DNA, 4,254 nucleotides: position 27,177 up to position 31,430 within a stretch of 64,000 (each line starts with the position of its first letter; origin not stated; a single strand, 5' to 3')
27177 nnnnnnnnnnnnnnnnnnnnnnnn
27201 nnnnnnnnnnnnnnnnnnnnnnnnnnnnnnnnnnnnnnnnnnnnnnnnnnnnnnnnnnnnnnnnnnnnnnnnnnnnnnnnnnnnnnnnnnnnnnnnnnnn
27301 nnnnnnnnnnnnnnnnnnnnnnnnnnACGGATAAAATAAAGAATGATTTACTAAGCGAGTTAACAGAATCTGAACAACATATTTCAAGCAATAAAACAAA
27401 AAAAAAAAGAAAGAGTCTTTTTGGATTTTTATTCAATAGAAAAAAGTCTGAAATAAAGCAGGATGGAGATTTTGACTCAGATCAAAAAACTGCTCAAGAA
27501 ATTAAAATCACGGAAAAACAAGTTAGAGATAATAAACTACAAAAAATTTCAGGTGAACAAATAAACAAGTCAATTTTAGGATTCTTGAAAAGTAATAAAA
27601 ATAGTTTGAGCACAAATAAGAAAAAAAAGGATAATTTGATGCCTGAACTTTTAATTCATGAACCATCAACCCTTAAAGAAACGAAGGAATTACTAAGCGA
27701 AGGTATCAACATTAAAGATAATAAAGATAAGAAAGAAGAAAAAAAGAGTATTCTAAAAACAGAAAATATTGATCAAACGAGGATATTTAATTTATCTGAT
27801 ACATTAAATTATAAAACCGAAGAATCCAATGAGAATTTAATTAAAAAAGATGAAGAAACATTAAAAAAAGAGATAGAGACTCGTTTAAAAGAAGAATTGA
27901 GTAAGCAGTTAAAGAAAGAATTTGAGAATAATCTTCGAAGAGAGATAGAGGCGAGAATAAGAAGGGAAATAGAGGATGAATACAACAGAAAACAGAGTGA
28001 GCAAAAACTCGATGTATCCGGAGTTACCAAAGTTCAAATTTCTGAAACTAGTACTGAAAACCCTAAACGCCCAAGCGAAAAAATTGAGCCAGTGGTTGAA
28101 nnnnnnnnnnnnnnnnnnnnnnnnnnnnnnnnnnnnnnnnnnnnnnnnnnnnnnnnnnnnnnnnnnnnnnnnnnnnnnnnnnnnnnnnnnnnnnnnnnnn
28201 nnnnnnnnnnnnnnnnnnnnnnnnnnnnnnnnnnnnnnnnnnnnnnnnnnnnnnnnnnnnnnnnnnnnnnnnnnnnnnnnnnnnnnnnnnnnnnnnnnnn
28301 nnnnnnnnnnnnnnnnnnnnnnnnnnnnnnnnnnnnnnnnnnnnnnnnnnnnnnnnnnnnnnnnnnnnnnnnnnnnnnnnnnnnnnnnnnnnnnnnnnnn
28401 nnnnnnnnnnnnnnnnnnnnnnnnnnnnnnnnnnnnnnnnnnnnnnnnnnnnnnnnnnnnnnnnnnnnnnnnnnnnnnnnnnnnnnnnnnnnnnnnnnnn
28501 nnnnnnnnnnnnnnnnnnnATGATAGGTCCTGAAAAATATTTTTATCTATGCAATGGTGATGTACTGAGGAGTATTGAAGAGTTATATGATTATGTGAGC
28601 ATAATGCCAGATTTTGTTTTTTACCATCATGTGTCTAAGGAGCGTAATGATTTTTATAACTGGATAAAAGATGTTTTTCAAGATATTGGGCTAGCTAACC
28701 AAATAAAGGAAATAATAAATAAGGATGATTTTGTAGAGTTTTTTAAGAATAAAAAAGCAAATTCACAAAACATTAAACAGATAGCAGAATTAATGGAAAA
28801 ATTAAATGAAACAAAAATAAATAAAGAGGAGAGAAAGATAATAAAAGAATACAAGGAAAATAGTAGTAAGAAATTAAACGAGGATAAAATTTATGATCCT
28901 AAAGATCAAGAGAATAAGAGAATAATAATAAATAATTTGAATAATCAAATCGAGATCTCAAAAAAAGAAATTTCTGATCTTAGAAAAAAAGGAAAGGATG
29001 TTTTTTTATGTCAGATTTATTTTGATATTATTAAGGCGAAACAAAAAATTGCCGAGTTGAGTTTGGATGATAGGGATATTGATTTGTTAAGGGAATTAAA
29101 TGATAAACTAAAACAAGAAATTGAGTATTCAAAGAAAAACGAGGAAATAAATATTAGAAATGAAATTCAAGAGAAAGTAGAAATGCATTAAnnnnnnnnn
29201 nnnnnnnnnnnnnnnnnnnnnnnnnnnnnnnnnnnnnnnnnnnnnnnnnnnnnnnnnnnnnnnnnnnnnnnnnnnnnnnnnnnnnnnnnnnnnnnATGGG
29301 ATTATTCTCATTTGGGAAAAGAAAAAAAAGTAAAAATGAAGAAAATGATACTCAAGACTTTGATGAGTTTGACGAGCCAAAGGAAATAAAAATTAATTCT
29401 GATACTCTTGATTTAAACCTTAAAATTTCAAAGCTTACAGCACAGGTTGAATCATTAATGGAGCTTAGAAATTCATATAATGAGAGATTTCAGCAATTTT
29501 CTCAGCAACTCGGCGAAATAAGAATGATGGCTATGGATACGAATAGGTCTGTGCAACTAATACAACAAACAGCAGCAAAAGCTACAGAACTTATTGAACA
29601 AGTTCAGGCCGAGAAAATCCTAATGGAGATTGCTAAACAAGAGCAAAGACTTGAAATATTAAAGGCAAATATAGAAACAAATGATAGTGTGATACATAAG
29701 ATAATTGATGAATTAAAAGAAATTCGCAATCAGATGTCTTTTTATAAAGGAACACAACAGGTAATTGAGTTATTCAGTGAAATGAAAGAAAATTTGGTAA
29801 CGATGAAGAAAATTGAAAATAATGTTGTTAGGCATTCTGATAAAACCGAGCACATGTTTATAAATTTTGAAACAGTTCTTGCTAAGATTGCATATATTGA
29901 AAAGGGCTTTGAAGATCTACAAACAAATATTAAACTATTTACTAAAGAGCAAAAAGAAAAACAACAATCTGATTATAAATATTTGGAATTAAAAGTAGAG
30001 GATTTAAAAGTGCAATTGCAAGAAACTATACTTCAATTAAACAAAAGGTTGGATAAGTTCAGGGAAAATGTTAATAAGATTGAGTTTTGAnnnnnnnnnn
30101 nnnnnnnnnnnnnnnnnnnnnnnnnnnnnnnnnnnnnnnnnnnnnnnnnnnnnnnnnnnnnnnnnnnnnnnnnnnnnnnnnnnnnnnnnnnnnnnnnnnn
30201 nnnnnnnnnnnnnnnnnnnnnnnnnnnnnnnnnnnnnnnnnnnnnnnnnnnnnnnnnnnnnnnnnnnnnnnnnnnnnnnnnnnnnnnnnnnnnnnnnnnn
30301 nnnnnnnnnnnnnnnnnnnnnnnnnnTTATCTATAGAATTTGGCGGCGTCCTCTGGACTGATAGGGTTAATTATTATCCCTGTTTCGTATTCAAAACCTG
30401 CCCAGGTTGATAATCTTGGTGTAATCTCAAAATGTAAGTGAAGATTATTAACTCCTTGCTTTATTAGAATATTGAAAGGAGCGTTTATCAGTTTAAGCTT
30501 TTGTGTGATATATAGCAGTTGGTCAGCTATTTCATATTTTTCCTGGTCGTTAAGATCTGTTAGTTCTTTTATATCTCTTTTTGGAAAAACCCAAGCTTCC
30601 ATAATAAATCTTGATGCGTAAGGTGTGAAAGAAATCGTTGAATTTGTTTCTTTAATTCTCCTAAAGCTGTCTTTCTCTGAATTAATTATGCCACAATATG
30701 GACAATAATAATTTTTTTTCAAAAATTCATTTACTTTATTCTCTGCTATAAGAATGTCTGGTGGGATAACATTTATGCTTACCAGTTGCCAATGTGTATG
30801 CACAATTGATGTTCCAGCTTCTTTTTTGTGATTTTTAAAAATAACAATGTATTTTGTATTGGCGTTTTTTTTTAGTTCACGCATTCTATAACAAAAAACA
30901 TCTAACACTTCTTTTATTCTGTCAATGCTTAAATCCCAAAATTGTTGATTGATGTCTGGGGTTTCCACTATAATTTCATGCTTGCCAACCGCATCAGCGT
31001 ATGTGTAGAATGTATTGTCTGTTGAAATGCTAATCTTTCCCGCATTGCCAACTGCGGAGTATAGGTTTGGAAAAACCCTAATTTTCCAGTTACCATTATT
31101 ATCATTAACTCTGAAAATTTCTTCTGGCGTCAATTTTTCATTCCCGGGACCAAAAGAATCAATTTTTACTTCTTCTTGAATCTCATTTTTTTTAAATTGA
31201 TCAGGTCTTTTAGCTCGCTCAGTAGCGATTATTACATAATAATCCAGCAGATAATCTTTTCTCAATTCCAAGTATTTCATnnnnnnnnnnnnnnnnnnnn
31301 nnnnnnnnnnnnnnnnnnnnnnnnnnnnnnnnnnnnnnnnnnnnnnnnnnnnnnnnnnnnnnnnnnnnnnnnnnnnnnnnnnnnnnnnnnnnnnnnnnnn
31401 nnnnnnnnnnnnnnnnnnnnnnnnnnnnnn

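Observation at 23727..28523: Single 1598-aa polypeptide combining ectodomain, TM, HerA-like ATPase, NDF.NWI domain, 400-aa K/E-rich linker and TPRs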

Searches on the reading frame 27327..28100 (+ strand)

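Call 9: search_protein_families(library=pfam, proteins=[window:27327-28100:+], max_evalue=5)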
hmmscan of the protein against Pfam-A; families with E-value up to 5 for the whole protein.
window:27327-28100:+ (258 aa): 1 family
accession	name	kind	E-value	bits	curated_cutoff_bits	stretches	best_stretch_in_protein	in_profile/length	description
PF08840.17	BAAT_C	-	0.8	10.1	20.9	1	95-182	60-147/210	BAAT / Acyl-CoA thioester hydrolase C terminal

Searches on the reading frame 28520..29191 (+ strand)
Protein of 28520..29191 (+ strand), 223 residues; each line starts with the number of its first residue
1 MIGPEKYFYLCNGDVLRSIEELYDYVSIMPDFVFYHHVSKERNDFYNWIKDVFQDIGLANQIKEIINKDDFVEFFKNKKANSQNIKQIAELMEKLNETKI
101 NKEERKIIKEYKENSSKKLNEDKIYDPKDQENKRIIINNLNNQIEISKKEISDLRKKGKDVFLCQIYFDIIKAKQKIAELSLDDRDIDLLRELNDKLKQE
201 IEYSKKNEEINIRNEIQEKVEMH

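Call 5: search_protein_families(library=pfam, proteins=[window:28520-29191:+], max_evalue=0.01)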
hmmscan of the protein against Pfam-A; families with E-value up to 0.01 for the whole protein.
window:28520-29191:+ (223 aa): 0 families

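Call 9: search_protein_families(library=pfam, proteins=[window:28520-29191:+], max_evalue=5)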
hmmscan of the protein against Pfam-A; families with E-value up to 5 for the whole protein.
window:28520-29191:+ (223 aa): 3 families
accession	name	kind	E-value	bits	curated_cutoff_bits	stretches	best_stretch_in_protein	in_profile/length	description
PF12354.14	Internalin_N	-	0.016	15.5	24.1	1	49-70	12-33/44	Bacterial adhesion/invasion protein N terminal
PF22751.1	DUF488-N3a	-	0.064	14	27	1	24-99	14-91/118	Active DUF488-N3 subclade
PF03474.20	DMA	-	0.12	12.4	23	1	11-21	26-36/37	DMRTA motif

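Call 10: search_protein_families(library=ncbifam, proteins=[window:28520-29191:+], max_evalue=0.1)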
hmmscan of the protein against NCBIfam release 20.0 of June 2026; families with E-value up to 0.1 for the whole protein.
window:28520-29191:+ (223 aa): 1 family
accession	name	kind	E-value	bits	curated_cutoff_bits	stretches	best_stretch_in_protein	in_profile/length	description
NF004878.0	PRK06241.1-3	subfamily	0.055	11.5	945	1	40-183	386-528/891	phosphoenolpyruvate synthase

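Call 68: search_protein_families(library=padloc, proteins=[window:28520-29191:+], max_evalue=0.01)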
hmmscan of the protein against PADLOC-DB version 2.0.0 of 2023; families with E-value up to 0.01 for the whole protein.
window:28520-29191:+ (223 aa): 0 families

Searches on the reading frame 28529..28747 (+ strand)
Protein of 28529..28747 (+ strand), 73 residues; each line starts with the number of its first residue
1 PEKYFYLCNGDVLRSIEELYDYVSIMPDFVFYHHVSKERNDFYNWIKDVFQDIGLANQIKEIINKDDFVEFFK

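Call 60: find_homologous_proteins(query=A7, max_evalue=0.001)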
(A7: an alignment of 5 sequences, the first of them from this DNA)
Query A7 (5 sequences) (73 aa, profile of the alignment): 228 proteins with E <= 0.001 among 331 candidates; the best 120 are listed.
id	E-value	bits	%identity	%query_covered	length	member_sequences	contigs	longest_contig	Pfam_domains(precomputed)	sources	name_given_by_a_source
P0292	2.3e-29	119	46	89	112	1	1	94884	PF19027.6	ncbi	ncbi:MAG: DUF5752 family protein [Candidatus Woesearchaeota archaeon]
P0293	3.9e-29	118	38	82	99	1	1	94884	PF19027.6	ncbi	ncbi:MAG: DUF5752 family protein [Candidatus Woesearchaeota archaeon]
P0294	2.7e-28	115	52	85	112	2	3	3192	PF19027.6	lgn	-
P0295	2.0e-26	109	32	77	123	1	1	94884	-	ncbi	ncbi:MAG: hypothetical protein QXG00_00865 [Candidatus Woesearchaeota archaeon]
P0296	7.1e-26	108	39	85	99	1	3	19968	PF19027.6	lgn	-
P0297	4.1e-25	105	42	97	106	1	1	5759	PF19027.6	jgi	jgi:hypothetical protein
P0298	5.8e-25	105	37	85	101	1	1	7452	PF19027.6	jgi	jgi:hypothetical protein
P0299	9.4e-25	104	48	89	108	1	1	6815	PF19027.6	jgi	jgi:hypothetical protein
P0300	1.1e-23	101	51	99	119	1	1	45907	PF19027.6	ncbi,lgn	ncbi:MAG: hypothetical protein ACP5OG_05835 [Candidatus Nanoarchaeia archaeon]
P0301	5.7e-23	98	47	81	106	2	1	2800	-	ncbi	-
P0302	1.2e-22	97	48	90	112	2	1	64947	PF19027.6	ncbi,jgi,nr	ncbi:hypothetical protein JW949_04435 [Candidatus Woesearchaeota archaeon]|jgi:hypothetical protein|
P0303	2.2e-22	96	46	89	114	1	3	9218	PF19027.6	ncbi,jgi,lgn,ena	-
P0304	3.9e-22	96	53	90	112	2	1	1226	PF19027.6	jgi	-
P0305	4.0e-22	96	49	96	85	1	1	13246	PF19027.6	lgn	-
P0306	8.3e-22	95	44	99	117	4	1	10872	PF19027.6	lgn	-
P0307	1.1e-21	94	43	95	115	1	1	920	PF19027.6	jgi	jgi:hypothetical protein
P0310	3.4e-21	93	35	95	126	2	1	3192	PF19027.6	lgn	-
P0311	3.6e-21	93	42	89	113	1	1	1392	PF19027.6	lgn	-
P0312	4.9e-21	92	46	89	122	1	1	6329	PF19027.6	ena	-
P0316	1.8e-20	90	40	99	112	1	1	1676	PF19027.6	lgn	-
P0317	1.9e-20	90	46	89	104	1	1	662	PF19027.6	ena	-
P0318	1.9e-20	90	47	85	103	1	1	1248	PF19027.6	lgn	-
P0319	2.6e-20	90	50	79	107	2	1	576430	PF19027.6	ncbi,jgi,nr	ncbi:hypothetical protein C4573_03885 [Candidatus Woesearchaeota archaeon]|nr:MAG: hypothetical prot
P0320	2.9e-20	90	45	89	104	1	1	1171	PF19027.6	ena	-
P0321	3.9e-20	89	44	85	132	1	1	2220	PF19027.6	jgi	-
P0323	4.1e-20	89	48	89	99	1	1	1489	PF19027.6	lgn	-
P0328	5.6e-20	89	53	84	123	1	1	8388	PF19027.6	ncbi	-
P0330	9.7e-20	88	42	90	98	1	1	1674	PF19027.6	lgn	-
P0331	1.1e-19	88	49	81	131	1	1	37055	PF19027.6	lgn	-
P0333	1.2e-19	88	36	99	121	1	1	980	PF19027.6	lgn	-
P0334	1.3e-19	88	45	100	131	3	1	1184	PF19027.6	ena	-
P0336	1.5e-19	87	41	100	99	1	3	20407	PF19027.6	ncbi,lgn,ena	ncbi:MAG: DUF5752 family protein [Nanoarchaeota archaeon]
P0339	1.9e-19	87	47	85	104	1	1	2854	PF19027.6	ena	-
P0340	2.0e-19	87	40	79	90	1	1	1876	PF19027.6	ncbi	ncbi:MAG: DUF5752 family protein, partial [Chrysiogenales bacterium]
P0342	2.1e-19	87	42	97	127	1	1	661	PF19027.6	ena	-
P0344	2.5e-19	87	41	93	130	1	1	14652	PF19027.6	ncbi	-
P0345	3.1e-19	86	47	90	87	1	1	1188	PF19027.6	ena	-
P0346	3.4e-19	86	44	90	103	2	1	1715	PF19027.6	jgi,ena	-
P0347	3.4e-19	86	53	81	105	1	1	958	PF19027.6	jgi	jgi:hypothetical protein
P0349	4.6e-19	86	47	81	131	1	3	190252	PF19027.6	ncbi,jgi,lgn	jgi:hypothetical protein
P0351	5.1e-19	86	44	93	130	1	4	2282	PF19027.6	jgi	jgi:hypothetical protein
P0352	5.8e-19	85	44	86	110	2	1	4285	PF19027.6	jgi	jgi:hypothetical protein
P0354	6.1e-19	85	53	81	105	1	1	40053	PF19027.6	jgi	jgi:hypothetical protein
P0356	6.4e-19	85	42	99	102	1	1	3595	PF19027.6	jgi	-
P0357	7.4e-19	85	48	85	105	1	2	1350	PF19027.6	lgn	-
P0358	7.5e-19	85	42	88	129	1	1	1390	PF19027.6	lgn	-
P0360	8.2e-19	85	43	84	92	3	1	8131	PF19027.6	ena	-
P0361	8.4e-19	85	33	99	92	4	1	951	PF19027.6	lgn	-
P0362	9.3e-19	85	35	93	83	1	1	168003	PF19027.6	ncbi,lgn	-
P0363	9.6e-19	85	46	96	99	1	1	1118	PF19027.6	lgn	-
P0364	1.1e-18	85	44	84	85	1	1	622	PF19027.6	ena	-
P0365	1.2e-18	85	42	89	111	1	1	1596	PF19027.6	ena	-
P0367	1.3e-18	84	43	100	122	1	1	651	PF19027.6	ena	-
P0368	1.3e-18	84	47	81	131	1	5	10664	PF19027.6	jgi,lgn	jgi:hypothetical protein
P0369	1.4e-18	84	44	88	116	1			PF19027.6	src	-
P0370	1.5e-18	84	50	85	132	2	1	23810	PF19027.6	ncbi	ncbi:MAG: DUF5752 family protein [Candidatus Woesearchaeota archaeon]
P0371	1.5e-18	84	44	88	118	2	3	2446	PF19027.6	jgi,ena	-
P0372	1.6e-18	84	46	84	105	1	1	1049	PF19027.6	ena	-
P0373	1.6e-18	84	39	99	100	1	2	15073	PF19027.6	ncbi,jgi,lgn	jgi:hypothetical protein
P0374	1.9e-18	84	40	99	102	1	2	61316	PF19027.6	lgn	-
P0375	2.0e-18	84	48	86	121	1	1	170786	PF19027.6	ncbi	ncbi:MAG: DUF5752 family protein [Candidatus Woesearchaeota archaeon]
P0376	2.2e-18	84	51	81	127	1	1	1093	PF19027.6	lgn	-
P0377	2.2e-18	84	46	93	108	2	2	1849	PF19027.6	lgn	-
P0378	2.4e-18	83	47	93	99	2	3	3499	PF19027.6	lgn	-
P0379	2.6e-18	83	43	92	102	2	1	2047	PF19027.6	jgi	jgi:hypothetical protein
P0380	2.9e-18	83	39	99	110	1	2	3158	PF19027.6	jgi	jgi:hypothetical protein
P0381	3.1e-18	83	43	89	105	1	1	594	PF19027.6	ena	-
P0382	3.4e-18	83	38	86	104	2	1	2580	PF19027.6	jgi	jgi:hypothetical protein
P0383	3.7e-18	83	43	79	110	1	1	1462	PF19027.6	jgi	jgi:hypothetical protein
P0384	3.9e-18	83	45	85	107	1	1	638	PF19027.6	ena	-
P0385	4.0e-18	83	52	79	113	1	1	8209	PF19027.6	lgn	-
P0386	4.6e-18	83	38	100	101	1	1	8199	PF19027.6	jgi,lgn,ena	-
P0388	5.0e-18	82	46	84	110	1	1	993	PF19027.6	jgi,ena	-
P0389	7.0e-18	82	41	90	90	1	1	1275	PF19027.6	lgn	-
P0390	7.1e-18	82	42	88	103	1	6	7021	PF19027.6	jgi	jgi:hypothetical protein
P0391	8.0e-18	82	35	97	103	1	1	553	PF19027.6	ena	-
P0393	1.0e-17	81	39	81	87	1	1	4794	PF19027.6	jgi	-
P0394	1.1e-17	81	33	99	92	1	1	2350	PF19027.6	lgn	-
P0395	1.2e-17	81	43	93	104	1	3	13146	PF19027.6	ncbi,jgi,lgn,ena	-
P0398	1.3e-17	81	47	85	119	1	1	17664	PF19027.6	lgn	-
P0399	1.5e-17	81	46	93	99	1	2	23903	PF19027.6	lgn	-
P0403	2.6e-17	80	44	84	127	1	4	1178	PF19027.6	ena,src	-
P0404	3.4e-17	80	38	100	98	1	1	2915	PF19027.6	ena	-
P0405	3.5e-17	80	34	88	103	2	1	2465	PF19027.6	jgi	-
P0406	3.8e-17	80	41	86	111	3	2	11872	PF19027.6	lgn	-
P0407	5.1e-17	79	39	85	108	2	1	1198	PF19027.6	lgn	-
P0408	5.8e-17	79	38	89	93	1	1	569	PF19027.6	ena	-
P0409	6.1e-17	79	40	82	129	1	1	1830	PF19027.6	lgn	-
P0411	6.7e-17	79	46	81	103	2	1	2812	PF19027.6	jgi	jgi:hypothetical protein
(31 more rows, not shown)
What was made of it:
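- On DUF5752 (PF19027): A profile of the five window copies retrieves proteins annotated as DUF5752 family (call 60).
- Checked: It is confirmed by a profile search that returns 'DUF5752 family protein' hits (call 60).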

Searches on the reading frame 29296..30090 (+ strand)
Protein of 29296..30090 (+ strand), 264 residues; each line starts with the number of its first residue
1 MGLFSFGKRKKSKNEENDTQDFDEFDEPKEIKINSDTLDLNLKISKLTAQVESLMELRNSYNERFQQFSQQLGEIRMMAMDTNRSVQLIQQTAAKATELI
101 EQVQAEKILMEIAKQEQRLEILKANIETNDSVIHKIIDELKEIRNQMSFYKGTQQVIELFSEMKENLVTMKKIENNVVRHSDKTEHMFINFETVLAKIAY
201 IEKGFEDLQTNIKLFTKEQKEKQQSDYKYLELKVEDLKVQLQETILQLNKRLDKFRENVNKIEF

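Call 5: search_protein_families(library=pfam, proteins=[window:29296-30090:+], max_evalue=0.01)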
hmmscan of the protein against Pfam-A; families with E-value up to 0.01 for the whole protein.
window:29296-30090:+ (264 aa): 0 families

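Call 9: search_protein_families(library=pfam, proteins=[window:29296-30090:+], max_evalue=5)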
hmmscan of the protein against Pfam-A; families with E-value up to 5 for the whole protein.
window:29296-30090:+ (264 aa): 8 families
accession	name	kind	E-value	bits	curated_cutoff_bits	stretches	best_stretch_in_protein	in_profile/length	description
PF03586.18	Herpes_UL36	-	0.048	13.4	23.2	1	131-220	77-166/251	Herpesvirus UL36 tegument protein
PF21928.1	XLF_CC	-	0.37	11.2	27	1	109-143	14-48/53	XLF protein coiled-coil region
PF05549.16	Allexi_40kDa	-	0.62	10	26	2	47-128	57-136/271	Allexivirus 40kDa protein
PF16746.10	BAR_3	-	0.72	9.9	31.7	1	36-101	23-88/235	BAR domain of APPL family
PF14747.11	DUF4473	-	0.77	10.8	25.9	1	109-148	24-64/78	Domain of unknown function (DUF4473)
PF19013.6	DUF5742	-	2.2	8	27.7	0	20-60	168-208/260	Family of unknown function (DUF5742)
PF07544.18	Med9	-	2.4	8.7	26.9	1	34-70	25-61/80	RNA polymerase II transcription mediator complex subunit 9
PF07851.19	TMEM120A-B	-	4.4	6.9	29.8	1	165-251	6-92/324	TMEM120A/B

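Call 10: search_protein_families(library=ncbifam, proteins=[window:29296-30090:+], max_evalue=0.1)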
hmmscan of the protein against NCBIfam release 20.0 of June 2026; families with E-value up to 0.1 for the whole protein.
window:29296-30090:+ (264 aa): 4 families
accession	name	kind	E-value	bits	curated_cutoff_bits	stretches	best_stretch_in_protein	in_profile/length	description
TIGR02169.1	SMC_prok_A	equivalog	2.3e-06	25.6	729.4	1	37-263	677-910/1165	chromosome segregation protein SMC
TIGR02168.1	SMC_prok_B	equivalog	0.00012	20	567.35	1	10-259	669-919/1181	chromosome segregation protein SMC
NF047515.1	SpiroCoCo_C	equivalog_domain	0.023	13.8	125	1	43-149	91-198/313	SpiroCoCo family coiled-coil protein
NF045487.1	ASRP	equivalog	0.068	11.7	300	1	43-213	311-470/593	archaea-specific SMC-related protein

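Call 53: search_solved_structures(query=A6, max_evalue=10)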
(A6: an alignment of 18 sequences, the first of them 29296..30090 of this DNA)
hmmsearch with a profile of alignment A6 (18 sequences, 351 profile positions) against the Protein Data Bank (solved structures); distinct sequences matched with E-value up to 10: 43.
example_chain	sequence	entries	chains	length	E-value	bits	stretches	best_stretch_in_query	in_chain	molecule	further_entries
5apt_A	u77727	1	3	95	0.0011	21.6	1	201-258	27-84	GENERAL CONTROL PROTEIN GCN4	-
5apu_A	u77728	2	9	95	0.0068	19.1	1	201-258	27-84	GENERAL CONTROL PROTEIN GCN4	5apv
8qae_A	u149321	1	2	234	0.015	17.9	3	201-284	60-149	sc-apCC-6-SLLA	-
4cjd_A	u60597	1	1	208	0.068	15.8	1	194-307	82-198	NADA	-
6v46_B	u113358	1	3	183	0.085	15.5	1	173-303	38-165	Hemagglutinin HA2 chain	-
6zrk_D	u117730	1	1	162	0.094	15.3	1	173-293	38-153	Hemagglutinin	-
4lxv_B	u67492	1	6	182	0.1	15.2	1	172-276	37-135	Hemagglutinin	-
5gjt_B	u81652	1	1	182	0.11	15.1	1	172-276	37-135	Hemagglutinin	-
9n5z_F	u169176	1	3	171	0.11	15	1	172-273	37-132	Hemagglutinin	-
6mjz_A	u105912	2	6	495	0.12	15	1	39-92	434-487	Fusion glycoprotein F0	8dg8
9o8r_B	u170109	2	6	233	0.12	15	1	172-276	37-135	Hemagglutinin | Hemagglutinin HA2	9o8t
9n7s_b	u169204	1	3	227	0.12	14.9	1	172-274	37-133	H1 HA2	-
8tqk_A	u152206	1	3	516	0.13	14.8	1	39-92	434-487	Fusion glycoprotein F0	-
4jtx_B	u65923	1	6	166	0.14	14.8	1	172-272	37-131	Hemagglutinin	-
7x6o_B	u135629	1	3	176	0.15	14.7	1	172-275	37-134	Hemagglutinin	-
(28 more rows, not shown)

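Call 54: search_protein_families(library=pfam, alignment_id=A6, max_evalue=0.1)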
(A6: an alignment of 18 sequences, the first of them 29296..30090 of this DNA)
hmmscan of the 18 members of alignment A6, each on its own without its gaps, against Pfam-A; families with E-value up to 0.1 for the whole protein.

A. member 1, window:29296-30090:+ (264 aa): 1 family
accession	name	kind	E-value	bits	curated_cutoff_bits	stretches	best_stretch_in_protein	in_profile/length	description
PF03586.18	Herpes_UL36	-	0.048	13.4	23.2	0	131-220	77-166/251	Herpesvirus UL36 tegument protein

B. families by the number of members that match (of 18 scanned): 52 families (the first 25 are shown)
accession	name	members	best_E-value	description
PF04513.17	Baculo_PEP_C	5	0.0029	Baculovirus polyhedron envelope protein, PEP, C terminus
PF15011.11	CA109-like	4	0.012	Ribosome biogenesis protein C1orf109-like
PF07889.17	DUF1664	3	0.012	Protein of unknown function (DUF1664)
PF11932.13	DUF3450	2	0.001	Protein of unknown function (DUF3450)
PF06103.16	DUF948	2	0.0025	Bacterial protein of unknown function (DUF948)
PF16043.11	DUF4795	2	0.0025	Domain of unknown function (DUF4795)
PF08663.15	HalX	2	0.0078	HalX domain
PF19111.5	DUF5798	2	0.008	Family of unknown function (DUF5798)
PF11296.14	DUF3097_C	2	0.024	DUF3097, C-terminal domain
PF14662.11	KASH_CCD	1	0.00036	Coiled-coil region of CCDC155 or KASH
PF04012.17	PspA_IM30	1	0.00039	PspA/IM30 family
PF12097.14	DUF3573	1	0.0015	Protein of unknown function (DUF3573)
PF13758.11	Prefoldin_3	1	0.0019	Prefoldin subunit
PF10046.14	BLOC1_2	1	0.0019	Biogenesis of lysosome-related organelles complex-1 subunit 2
PF04837.17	MbeB_N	1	0.0021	MbeB-like, N-term conserved region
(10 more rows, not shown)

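Call 68: search_protein_families(library=padloc, proteins=[window:29296-30090:+], max_evalue=0.01)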
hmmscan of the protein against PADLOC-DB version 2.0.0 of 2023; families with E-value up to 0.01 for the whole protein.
window:29296-30090:+ (264 aa): 0 families

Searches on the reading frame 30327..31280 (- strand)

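Call 5: search_protein_families(library=pfam, proteins=[window:30327-31280:-], max_evalue=0.01)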
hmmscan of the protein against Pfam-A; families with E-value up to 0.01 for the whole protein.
window:30327-31280:- (317 aa): 5 families
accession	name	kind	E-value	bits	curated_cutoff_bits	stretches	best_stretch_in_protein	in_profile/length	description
PF01087.27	GalP_UDP_transf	-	2.6e-11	44.7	22.1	1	7-173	15-184/184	Galactose-1-phosphate uridyl transferase, N-terminal domain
PF16268.10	DUF4921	-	2.2e-09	37.2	28.5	1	131-311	209-388/425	Domain of unknown function (DUF4921)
PF16285.10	DUF4931_N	-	7e-08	33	24.1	1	85-170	39-122/124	Domain of unknown function (DUF4931) N-terminal domain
PF01230.28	HIT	-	0.0015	19.6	21.5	0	227-283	27-91/98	HIT domain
PF02744.22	GalP_UDP_tr_C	-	0.002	18.3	29.2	1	207-312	30-109/165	Galactose-1-phosphate uridyl transferase, C-terminal domain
